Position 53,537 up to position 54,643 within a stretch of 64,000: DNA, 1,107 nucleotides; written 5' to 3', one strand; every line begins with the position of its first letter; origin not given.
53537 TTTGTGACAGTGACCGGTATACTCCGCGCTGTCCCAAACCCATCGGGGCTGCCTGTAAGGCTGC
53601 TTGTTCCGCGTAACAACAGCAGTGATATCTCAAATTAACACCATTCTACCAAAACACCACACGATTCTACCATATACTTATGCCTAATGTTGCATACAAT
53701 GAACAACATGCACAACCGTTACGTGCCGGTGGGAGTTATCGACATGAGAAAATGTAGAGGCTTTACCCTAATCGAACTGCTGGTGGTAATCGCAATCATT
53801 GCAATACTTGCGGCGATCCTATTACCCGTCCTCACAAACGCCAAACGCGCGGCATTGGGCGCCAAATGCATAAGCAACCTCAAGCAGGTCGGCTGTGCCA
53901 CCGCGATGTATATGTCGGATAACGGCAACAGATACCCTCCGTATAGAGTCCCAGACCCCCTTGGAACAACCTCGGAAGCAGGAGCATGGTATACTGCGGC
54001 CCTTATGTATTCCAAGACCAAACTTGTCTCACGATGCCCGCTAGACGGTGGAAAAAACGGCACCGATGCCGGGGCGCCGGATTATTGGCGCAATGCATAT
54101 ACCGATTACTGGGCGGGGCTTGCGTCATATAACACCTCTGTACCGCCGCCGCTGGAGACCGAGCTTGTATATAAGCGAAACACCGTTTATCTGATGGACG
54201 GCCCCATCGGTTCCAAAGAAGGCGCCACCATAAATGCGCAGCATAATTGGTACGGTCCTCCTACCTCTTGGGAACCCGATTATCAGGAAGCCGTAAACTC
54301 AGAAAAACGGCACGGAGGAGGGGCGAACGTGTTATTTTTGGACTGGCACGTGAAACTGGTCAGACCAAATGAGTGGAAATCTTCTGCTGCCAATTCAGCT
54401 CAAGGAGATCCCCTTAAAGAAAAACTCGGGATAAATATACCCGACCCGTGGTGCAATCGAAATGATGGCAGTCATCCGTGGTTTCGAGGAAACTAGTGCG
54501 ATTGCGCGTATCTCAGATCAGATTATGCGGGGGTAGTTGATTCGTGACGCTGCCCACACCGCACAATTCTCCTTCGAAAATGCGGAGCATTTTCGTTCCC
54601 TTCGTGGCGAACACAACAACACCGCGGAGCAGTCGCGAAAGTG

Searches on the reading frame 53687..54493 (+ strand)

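Call 20: search_protein_families(library=pfam, proteins=[window:53687-54493:+], max_evalue=0.00001)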
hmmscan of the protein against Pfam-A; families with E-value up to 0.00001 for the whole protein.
window:53687-54493:+ (269 aa): 2 families
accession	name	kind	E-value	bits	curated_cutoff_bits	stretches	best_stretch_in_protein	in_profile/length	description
PF07963.17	N_methyl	-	9.2e-11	41.3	21.2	1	20-46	1-27/27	Prokaryotic N-terminal methylation motif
PF07596.16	SBP_bac_10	-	2.5e-06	28.2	23.3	0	52-106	3-57/268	Protein of unknown function (DUF1559)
